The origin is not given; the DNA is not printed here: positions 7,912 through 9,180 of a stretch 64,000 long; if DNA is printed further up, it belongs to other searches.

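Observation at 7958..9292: Radical SAM enzyme flanked by translationally coupled small ORFs, including a 34-aa peptide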

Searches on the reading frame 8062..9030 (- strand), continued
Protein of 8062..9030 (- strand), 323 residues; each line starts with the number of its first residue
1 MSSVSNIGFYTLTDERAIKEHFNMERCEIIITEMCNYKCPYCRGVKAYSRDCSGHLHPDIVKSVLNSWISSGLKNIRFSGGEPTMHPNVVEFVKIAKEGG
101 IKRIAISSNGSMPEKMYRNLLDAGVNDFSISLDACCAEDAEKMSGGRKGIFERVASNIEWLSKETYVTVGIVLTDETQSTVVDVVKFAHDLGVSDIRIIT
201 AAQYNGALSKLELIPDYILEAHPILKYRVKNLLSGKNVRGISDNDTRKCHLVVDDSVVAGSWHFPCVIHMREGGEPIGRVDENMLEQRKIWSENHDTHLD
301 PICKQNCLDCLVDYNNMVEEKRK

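Call 49: find_related_loci(query=A3, collection=viral_contigs, flank=6000)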
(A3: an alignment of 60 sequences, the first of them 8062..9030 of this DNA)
Query A3 (323 aa) in viral_contigs; peptide patterns used: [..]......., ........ (x = any residue, [..] = any of these).
286 stretches matched a pattern; 237 encode a relative of the query (tblastn E <= 1e-3); the best 80 are kept; 80 distinct loci.
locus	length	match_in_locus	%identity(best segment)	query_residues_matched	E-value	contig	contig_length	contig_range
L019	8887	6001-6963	69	1-322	1e-155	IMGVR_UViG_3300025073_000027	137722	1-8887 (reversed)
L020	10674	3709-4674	57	1-323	4e-124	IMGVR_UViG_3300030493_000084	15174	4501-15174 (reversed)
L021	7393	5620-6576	55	4-319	4e-117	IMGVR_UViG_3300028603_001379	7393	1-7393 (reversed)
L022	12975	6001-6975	56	4-323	5e-116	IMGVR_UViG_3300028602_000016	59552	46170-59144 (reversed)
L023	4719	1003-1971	54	3-320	3e-116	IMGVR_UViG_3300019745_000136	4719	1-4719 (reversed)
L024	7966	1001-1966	56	4-320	4e-115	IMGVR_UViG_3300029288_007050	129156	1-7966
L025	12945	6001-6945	57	4-320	5e-115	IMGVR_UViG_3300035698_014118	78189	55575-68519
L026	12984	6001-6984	55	1-323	1e-114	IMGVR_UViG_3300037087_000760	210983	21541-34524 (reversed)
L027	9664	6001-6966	54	4-320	3e-114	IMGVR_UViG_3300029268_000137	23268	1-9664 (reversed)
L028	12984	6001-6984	52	1-323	1e-113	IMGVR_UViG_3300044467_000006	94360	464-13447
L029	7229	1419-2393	54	3-322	8e-113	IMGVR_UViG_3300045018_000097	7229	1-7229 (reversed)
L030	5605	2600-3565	54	4-320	4e-113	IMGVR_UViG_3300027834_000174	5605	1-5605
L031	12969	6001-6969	53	3-320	1e-112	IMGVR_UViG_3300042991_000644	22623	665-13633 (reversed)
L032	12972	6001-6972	54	4-322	6e-112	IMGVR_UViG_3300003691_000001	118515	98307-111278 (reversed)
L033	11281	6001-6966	54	4-320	8e-111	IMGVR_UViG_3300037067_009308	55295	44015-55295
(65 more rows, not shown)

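Call 61: find_related_loci(query=A3, collection=genome_contigs, flank=6000)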
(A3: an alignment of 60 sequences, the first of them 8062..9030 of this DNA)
Query A3 (323 aa) in genome_contigs; peptide patterns used: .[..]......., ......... (x = any residue, [..] = any of these).
164 stretches matched a pattern; 123 encode a relative of the query (tblastn E <= 1e-3); the best 80 are kept; 80 distinct loci.
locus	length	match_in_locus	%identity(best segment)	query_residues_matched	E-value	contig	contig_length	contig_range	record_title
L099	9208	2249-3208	56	2-316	3e-116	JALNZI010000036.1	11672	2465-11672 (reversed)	MAG: Candidatus Omnitrophota bacterium isolate SO_2017_LW1 bin 10 NODE_4741_length_11672_cov_1.864877_LW64-88_2017, whol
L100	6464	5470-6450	54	1-322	4e-114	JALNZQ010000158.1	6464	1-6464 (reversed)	MAG: Methanothrix sp. isolate SO_2017_LW1 bin 8 NODE_12365_length_6464_cov_1.632003_LW64-88_2017, whole genome shotgun s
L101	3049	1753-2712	53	2-316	2e-117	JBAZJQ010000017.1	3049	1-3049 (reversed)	MAG: Candidatus Pacearchaeota archaeon isolate SO_2017_LW4_123 scaffold_67678_c1_LW137-91_2017, whole genome shotgun seq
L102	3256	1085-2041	54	3-316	1e-115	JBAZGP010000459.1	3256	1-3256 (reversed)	MAG: Lutibacter sp. isolate SO_2017_LW3_49 NODE_122409_length_3256_cov_1.415788_LW162_2017, whole genome shotgun sequenc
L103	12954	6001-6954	50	4-322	3e-111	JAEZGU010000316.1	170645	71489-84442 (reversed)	MAG: Bacillota bacterium isolate OH_CDB_111 k127_2624533, whole genome shotgun sequence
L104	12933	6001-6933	55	7-320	1e-110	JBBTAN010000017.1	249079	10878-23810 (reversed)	MAG: Nanoarchaeota archaeon isolate H43-bin069_1 H43_bin069_1_000000000017, whole genome shotgun sequence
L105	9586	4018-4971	53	4-316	1e-109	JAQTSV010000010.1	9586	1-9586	MAG: Candidatus Omnitrophota bacterium isolate STB_25 NODE_19068_length_9586_cov_16.240300_Sandtown_B, whole genome shot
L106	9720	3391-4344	50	1-316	4e-109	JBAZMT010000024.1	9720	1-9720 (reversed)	MAG: Parcubacteria group bacterium isolate SO_2017_LW4_5 scaffold_13461_c1_LW137-91_2017, whole genome shotgun sequence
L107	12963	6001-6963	53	4-320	4e-109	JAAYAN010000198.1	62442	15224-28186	MAG: Ignavibacteria bacterium isolate AS06rmzACSIP_142 650946_AS06, whole genome shotgun sequence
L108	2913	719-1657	50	4-318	3e-108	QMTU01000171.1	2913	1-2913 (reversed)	MAG: Thermoplasmata archaeon isolate B1_G16 B1_Guay16_scaffold_46494, whole genome shotgun sequence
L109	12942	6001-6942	51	4-318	2e-104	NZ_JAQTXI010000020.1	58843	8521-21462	MAG: Neomegalonema sp. isolate STC_130 NODE_1078_length_58843_cov_3.644731_Sandtown_C, whole genome shotgun sequence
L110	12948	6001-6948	49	4-316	5e-103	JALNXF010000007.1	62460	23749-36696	MAG: Candidatus Gracilibacteria bacterium isolate SO_2016_LW3 bin 25 scaffold00690_LW162_2016, whole genome shotgun sequ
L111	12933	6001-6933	49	4-316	4e-100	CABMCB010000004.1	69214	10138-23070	uncultured archaeon isolate LFW-28 genome assembly, contig: LFW28_101, whole genome shotgun sequence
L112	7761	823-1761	48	4-321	3e-98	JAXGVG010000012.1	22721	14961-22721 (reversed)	MAG: Alphaproteobacteria bacterium isolate AnMBR.bin438 bin438_12, whole genome shotgun sequence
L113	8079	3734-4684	48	4-322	2e-93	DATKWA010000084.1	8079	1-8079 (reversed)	MAG TPA_asm: Terracidiphilus sp. isolate SMAG_U14148 k141_1515739, whole genome shotgun sequence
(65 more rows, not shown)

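Call 64: list_cluster_members(proteins=[window:7961-8062:-, window:8062-9030:-, window:9017-9292:-])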
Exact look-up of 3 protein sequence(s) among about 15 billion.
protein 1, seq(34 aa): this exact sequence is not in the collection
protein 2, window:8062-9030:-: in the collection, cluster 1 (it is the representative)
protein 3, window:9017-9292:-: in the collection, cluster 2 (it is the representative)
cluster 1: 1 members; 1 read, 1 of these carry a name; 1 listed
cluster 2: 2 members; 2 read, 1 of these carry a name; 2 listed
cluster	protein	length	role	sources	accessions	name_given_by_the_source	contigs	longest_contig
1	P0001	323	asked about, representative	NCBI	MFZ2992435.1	MAG: radical SAM protein [Microgenomates group bacterium]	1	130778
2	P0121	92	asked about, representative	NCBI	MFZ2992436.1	MAG: hypothetical protein WA061_01860 [Microgenomates group bacterium]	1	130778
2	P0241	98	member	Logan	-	-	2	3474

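Call 73: search_protein_families(library=padloc, proteins=[window:8062-9030:-], max_evalue=0.1)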
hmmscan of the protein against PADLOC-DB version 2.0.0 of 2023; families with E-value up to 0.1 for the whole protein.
window:8062-9030:- (323 aa): 4 families
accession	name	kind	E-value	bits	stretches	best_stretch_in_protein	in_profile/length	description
PDLC02903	pVip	-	3.6e-17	60.7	1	30-154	5-125/257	Viperins not associated with kinases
PDLC02904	pVip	-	6.1e-16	56.7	1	31-147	9-122/262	Viperins associated with kinases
PDLC02905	pVip-kinase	-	3.5e-06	24.5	1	31-142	188-301/474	Viperin-kinase fusion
PDLC00014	DruE2|DruE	-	0.055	8.8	1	159-317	1639-1792/1928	SNF2 family N-terminal domain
